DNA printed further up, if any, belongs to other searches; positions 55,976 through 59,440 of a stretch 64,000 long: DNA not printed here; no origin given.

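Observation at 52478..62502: Translationally coupled operon of three lipoproteins of about 1050-1200 aa from two novel-looking families (B2-B1-A2)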

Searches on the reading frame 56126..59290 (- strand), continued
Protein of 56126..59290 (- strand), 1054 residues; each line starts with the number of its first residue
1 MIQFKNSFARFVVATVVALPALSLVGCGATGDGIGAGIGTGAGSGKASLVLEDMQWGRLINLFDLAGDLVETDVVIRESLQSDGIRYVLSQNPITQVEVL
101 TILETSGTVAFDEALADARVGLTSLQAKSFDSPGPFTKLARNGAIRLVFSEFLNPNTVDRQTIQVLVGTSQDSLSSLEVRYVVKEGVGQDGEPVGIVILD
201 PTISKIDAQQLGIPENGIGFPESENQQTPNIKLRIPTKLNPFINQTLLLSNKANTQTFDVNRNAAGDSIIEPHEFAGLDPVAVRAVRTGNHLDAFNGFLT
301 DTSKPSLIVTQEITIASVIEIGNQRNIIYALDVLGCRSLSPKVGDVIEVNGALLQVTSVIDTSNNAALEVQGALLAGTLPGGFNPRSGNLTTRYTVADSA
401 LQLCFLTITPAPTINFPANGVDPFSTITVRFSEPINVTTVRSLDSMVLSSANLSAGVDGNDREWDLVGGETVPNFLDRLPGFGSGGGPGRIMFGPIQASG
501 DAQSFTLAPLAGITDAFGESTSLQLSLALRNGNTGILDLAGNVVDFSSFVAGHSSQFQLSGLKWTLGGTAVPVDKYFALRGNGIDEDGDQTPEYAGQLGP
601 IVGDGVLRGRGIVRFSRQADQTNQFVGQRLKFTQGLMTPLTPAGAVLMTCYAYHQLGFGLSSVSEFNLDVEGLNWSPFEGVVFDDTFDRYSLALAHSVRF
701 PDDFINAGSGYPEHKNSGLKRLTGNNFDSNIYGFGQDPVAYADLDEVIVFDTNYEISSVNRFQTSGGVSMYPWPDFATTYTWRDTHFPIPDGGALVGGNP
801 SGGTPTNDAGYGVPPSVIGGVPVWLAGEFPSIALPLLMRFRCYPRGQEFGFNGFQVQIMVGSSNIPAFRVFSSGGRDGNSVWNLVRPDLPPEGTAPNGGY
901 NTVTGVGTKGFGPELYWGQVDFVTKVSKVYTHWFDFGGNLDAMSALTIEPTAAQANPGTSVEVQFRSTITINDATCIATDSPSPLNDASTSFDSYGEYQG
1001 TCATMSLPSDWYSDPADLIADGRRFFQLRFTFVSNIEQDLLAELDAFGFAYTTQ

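Call 36: find_related_loci(query=A1, collection=genome_contigs, flank=10000)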
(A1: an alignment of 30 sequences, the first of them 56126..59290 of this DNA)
Query A1 (1054 aa) in genome_contigs; peptide patterns used: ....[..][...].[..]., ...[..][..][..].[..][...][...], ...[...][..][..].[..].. (x = any residue, [..] = any of these).
329 stretches matched a pattern; 242 encode a relative of the query (tblastn E <= 1e-3); the best 80 are kept; 74 distinct loci.
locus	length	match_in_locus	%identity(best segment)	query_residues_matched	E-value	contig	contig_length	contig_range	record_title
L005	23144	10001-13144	82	1-1054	0e+0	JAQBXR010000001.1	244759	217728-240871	MAG: Planctomycetota bacterium isolate casp150-mb.290 NODE_32_length_244759_cov_0.099322, whole genome shotgun sequence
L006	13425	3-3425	64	6-1053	0e+0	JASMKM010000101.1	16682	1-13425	MAG: Planctomycetota bacterium isolate Arabian9_MAG_16 c_000001542067, whole genome shotgun sequence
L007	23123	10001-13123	65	1-1053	0e+0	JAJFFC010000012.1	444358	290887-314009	MAG: Planctomycetota bacterium isolate OFTM128 OFTM128_11, whole genome shotgun sequence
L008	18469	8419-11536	64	17-1053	0e+0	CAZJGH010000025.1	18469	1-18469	MAG TPA_asm: uncultured Planctomycetales bacterium isolate binchicken_co141_179 genome assembly, contig: NODE_12984_leng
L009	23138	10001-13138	62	6-1053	0e+0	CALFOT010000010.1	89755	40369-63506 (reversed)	MAG TPA_asm: uncultured bacterium isolate ERR2206779_bin.75_CONCOCT_v1.1_MAG genome assembly, contig: ERZ890044.43, whol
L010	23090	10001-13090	65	18-1053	0e+0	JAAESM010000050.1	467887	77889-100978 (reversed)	MAG: Planctomycetota bacterium isolate Ust_12 UstG_CONTIG2041552, whole genome shotgun sequence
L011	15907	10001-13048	57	16-1051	0e+0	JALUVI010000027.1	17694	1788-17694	MAG: Planctomycetota bacterium isolate 128-326_metabat2_scaf2bin.032 128-326_scaffold_1331_c1, whole genome shotgun sequ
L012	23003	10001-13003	58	49-1053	0e+0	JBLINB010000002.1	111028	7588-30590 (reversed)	MAG: Myxococcota bacterium isolate 3300053785_31 Ga0535658_0000108, whole genome shotgun sequence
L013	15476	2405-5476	55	40-1053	0e+0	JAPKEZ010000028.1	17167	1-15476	MAG: Planctomycetota bacterium isolate ANT-129 NODE_1821_length_17167_cov_5.625701, whole genome shotgun sequence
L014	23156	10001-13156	80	1-1053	0e+0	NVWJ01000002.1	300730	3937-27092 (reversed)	MAG: Planctomycetota bacterium isolate NORP40 Contig_source1383C_45, whole genome shotgun sequence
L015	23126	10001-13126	74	1-1053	0e+0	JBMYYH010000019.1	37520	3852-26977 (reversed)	MAG: Planctomycetota bacterium isolate ME_XS_2208_bin_45 ME_XS_2208_bin_45_18, whole genome shotgun sequence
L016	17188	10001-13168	54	3-1054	0e+0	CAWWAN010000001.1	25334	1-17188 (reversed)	MAG TPA_asm: uncultured bacterium isolate ERR3589563_binner23_66 genome assembly, contig: ERZ7462600.1397, whole genome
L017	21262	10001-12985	57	46-1054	0e+0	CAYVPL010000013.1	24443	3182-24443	MAG TPA_asm: uncultured Planctomycetales bacterium isolate SRP173033_co1_143 genome assembly, contig: NODE_3304_length_2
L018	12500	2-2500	58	209-1054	0e+0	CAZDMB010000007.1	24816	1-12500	MAG TPA_asm: uncultured Planctomycetales bacterium isolate SRP342105_co1_226 genome assembly, contig: NODE_2631_length_2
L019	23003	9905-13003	74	5-1053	0e+0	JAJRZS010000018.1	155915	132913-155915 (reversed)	MAG: Planctomycetota bacterium isolate Dive96_bin4.216 k141_954220, whole genome shotgun sequence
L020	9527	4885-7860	50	43-1054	0e+0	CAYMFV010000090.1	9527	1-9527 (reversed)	MAG TPA_asm: uncultured Planctomycetales bacterium isolate binchicken_co172_206 genome assembly, contig: NODE_6598_lengt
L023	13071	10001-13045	48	16-1054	0e+0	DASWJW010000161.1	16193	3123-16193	MAG TPA_asm: Planctomycetota bacterium isolate SMAG_U2906 k141_1309786, whole genome shotgun sequence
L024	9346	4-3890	46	35-1054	0e+0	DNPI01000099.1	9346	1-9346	MAG TPA_asm: Planctomycetota bacterium isolate UBA8587 contig_207611, whole genome shotgun sequence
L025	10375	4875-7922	46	43-1054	0e+0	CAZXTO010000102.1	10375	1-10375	MAG TPA_asm: uncultured Planctomycetales bacterium isolate SRP167671_co2_171 genome assembly, contig: NODE_8207_length_1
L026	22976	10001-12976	45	46-1054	0e+0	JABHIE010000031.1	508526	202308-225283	MAG: Planctomycetota bacterium isolate SI037_bin56 k141_3318573, whole genome shotgun sequence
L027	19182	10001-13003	46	43-1054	0e+0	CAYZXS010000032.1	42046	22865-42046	MAG TPA_asm: uncultured Planctomycetales bacterium isolate binchicken_co65_372 genome assembly, contig: NODE_3584_length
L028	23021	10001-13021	46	47-1054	0e+0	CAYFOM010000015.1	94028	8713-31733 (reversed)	MAG TPA_asm: uncultured Planctomycetales bacterium isolate ERP019367_co1_51 genome assembly, contig: NODE_313_length_940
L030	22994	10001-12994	45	49-1054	0e+0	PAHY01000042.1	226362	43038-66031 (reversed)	MAG: Planctomycetota bacterium isolate NAT19 MHASMcontig_941411, whole genome shotgun sequence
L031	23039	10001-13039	45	43-1054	0e+0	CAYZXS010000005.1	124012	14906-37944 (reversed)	MAG TPA_asm: uncultured Planctomycetales bacterium isolate binchicken_co65_372 genome assembly, contig: NODE_346_length_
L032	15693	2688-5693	44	47-1054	0e+0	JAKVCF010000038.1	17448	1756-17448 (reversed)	MAG: Planctomycetota bacterium isolate ALOHA_ZT_47 ZT-Planctomycetota-5_38, whole genome shotgun sequence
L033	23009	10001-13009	44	38-1054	0e+0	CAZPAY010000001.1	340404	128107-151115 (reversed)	MAG TPA_asm: uncultured Planctomycetales bacterium isolate SRP077602_co7_95 genome assembly, contig: NODE_12_length_3404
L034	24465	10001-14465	48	139-1054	0e+0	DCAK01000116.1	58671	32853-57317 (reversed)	MAG TPA_asm: Planctomycetes bacterium UBA1135 UBA1135_contig_14538, whole genome shotgun sequence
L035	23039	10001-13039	45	33-1054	0e+0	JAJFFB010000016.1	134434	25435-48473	MAG: Planctomycetota bacterium isolate OFTM274 OFTM274_15, whole genome shotgun sequence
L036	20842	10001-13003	46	47-1054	0e+0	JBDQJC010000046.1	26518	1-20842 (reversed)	MAG: Planctomycetota bacterium isolate SFB_27D_19Dec05_100_17 k141_832795_length_26518_cov_27.4733, whole genome shotgun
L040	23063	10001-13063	45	42-1054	0e+0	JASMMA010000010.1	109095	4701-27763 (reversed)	MAG: Planctomycetota bacterium isolate Arabian9_MAG_53 NODE_10_length_109095_cov_6.988075, whole genome shotgun sequence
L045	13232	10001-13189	37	2-1054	0e+0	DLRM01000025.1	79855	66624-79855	MAG TPA_asm: Planctomycetes bacterium UBA7888 UBA7888_contig_1039, whole genome shotgun sequence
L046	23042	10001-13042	48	42-1054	0e+0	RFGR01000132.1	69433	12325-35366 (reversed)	MAG: Planctomycetota bacterium isolate J029 k99_1083665, whole genome shotgun sequence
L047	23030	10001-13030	46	43-1054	0e+0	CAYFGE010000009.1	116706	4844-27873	MAG TPA_asm: uncultured Planctomycetales bacterium isolate ERP019367_co1_101 genome assembly, contig: NODE_227_length_11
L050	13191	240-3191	36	9-1054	0e+0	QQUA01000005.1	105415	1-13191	MAG: Planctomycetota bacterium isolate PNC 111, whole genome shotgun sequence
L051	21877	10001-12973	45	49-1054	0e+0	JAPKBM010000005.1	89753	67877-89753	MAG: Planctomycetota bacterium isolate ANT-38 NODE_106_length_89753_cov_6.024694, whole genome shotgun sequence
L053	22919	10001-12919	36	49-1052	3e-167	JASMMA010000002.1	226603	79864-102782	MAG: Planctomycetota bacterium isolate Arabian9_MAG_53 NODE_2_length_226603_cov_7.531087, whole genome shotgun sequence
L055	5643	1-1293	58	610-1054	4e-162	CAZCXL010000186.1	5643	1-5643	MAG TPA_asm: uncultured Planctomycetales bacterium isolate binchicken_co248_155 genome assembly, contig: NODE_25040_leng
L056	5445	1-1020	56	701-1054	2e-116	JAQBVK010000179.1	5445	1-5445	MAG: Planctomycetota bacterium isolate casp150-mb.178 NODE_36146_length_5445_cov_0.057239, whole genome shotgun sequence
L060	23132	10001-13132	31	53-1051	1e-110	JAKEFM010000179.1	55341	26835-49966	MAG: Planctomycetota bacterium isolate PMV_2_maxbin.002 PMV_2_maxbin.002.k101_1388212, whole genome shotgun sequence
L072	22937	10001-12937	29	43-1052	7e-100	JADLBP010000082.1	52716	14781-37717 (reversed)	MAG: Planctomycetota bacterium isolate SJ175 c_000000172766, whole genome shotgun sequence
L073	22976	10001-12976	30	56-1054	9e-103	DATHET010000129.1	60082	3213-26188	MAG TPA_asm: Planctomycetota bacterium isolate SMAG_U12428 k141_491118, whole genome shotgun sequence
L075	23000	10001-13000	29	38-1051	5e-99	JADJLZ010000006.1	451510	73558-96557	MAG: Planctomycetota bacterium isolate EsbW_18-Q3-R4-48_BAT3C.505 tig00004266-10-4511430, whole genome shotgun sequence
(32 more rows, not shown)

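Call 57: find_homologous_proteins(query=A3, max_evalue=0.00001)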
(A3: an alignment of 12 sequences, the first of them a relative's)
Query A3 (12 sequences) (990 aa, profile of the alignment): 256 proteins with E <= 0.00001 among 8000 candidates; the best 120 are listed.
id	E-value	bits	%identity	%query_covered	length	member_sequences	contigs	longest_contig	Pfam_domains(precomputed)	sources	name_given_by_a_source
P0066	0.0e+0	1394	59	100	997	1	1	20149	PF13205.13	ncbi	-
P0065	0.0e+0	1371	100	100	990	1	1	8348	-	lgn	-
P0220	0.0e+0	1362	37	99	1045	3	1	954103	PF13205.13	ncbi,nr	ncbi:MAG: Ig-like domain-containing protein [Planctomycetes bacterium]|nr:Ig-like domain-containing 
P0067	0.0e+0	1345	53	100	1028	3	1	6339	-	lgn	-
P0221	0.0e+0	1324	86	100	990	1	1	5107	-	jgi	jgi:hypothetical protein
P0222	0.0e+0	1319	85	100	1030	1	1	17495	-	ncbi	-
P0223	0.0e+0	1284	71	100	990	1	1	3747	-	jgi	jgi:hypothetical protein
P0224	0.0e+0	1277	68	100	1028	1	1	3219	-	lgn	-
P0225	0.0e+0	1277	60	100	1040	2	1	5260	-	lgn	-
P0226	0.0e+0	1271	36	100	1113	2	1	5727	PF13205.13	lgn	-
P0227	0.0e+0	1271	65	100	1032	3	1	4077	-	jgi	jgi:hypothetical protein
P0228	0.0e+0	1265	59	100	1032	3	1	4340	-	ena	-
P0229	0.0e+0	1260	50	98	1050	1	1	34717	PF13205.13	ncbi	-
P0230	0.0e+0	1255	64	100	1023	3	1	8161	-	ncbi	ncbi:MAG: Ig-like domain-containing protein [Planctomycetota bacterium]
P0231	0.0e+0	1251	62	100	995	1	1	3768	-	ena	-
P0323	0.0e+0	1138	39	98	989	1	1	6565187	PF13205.13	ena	-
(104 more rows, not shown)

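Call 58: find_encoding_contigs(protein=P0323, flank=10000, max_places=2)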
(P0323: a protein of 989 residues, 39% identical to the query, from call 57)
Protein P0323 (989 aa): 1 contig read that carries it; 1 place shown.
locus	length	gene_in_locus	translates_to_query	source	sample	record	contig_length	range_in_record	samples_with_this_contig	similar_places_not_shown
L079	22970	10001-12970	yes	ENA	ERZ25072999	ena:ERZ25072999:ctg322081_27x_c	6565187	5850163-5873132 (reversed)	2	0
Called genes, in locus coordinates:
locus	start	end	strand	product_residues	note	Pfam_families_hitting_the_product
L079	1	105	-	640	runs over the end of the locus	PF01262:AlaDh_PNT_C (weak), PF01134:GIDA, PF12831:FAD_oxidored (weak), PF21680:GIDA_C_1st, PF13932:SAM_GIDA_C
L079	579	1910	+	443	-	PF13646:HEAT_2 (faint), PF00515:TPR_1 (faint), PF07719:TPR_2 (faint), PF13424:TPR_12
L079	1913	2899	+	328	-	PF00850:Hist_deacetyl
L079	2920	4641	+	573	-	PF05170:AsmA (faint), PF05359:DUF748, PF13116:YhdP (weak)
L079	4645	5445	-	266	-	PF01209:Ubie_methyltran, PF13489:Methyltransf_23, PF01135:PCMT (weak), PF05891:Methyltransf_PK (weak), PF08241:Methyltransf_11, PF08242:Methyltransf_12, PF13649:Methyltransf_25, PF13847:Methyltransf_31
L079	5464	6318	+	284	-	PF04055:Radical_SAM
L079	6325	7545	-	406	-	PF01145:Band_7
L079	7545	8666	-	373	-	PF01145:Band_7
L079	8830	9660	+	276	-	PF06439:3keto-disac_hyd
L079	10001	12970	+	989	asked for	PF13205:Big_5 (faint)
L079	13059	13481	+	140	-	-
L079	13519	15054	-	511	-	PF23500:DUF7133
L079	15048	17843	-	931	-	PF00034:Cytochrom_C (faint), PF13442:Cytochrome_CBB3 (faint), PF07691:PA14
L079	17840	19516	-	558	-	PF01839:FG-GAP (faint), PF13517:FG-GAP_3, PF07593:UnbV_ASPIC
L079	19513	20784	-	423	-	PF13371:TPR_9 (faint), PF13414:TPR_11 (faint), PF13424:TPR_12 (faint), PF13428:TPR_14 (faint), PF23914:TPR_CcmH_CycH (faint), PF00515:TPR_1 (faint), PF13432:TPR_16 (weak), PF14559:TPR_19, +4 more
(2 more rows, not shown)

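Call 65: find_encoding_contigs(protein=P0031, flank=3000, max_places=1)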
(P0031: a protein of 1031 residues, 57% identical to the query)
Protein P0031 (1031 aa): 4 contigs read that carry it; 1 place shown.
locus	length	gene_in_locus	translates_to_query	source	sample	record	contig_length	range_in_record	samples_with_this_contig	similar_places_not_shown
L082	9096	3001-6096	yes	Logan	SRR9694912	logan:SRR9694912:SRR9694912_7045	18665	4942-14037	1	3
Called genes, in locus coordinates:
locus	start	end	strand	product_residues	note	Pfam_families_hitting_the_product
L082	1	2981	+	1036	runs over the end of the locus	PF13205:Big_5 (faint)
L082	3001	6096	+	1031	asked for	-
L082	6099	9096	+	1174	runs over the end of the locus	-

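Call 71: search_protein_families(library=pfam, proteins=[L075:16564-18468:+, L072:16423-18426:+, L075:13073-16462:+, L075:9593-13009:+], max_evalue=0.1)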
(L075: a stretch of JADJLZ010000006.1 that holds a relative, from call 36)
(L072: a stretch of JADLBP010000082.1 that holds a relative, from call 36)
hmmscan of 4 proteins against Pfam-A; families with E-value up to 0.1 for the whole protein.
L075:16564-18468:+ (634 aa): 1 family
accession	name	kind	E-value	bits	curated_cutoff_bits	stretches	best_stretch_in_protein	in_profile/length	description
PF13205.12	Big_5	-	0.093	13.9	23.6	0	33-144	6-105/105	Bacterial Ig-like domain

L072:16423-18426:+ (667 aa): 1 family
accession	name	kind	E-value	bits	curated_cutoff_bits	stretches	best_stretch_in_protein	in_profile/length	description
PF13205.12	Big_5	-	0.0041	18.3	23.6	1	45-153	9-105/105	Bacterial Ig-like domain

L075:13073-16462:+ (1129 aa): 1 family
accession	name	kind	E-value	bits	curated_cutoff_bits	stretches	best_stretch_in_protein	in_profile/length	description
PF13205.12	Big_5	-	2.1e-07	32.1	23.6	0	40-158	6-105/105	Bacterial Ig-like domain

L075:9593-13009:+ (1138 aa): 1 family
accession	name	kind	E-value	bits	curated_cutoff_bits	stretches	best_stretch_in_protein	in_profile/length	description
PF13205.12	Big_5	-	0.023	15.9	23.6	0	527-633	17-104/105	Bacterial Ig-like domain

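Call 86: search_protein_families(library=phrogs, proteins=[window:56126-59290:-], max_evalue=0.01)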
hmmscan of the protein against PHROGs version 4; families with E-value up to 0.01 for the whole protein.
window:56126-59290:- (1054 aa): 0 families
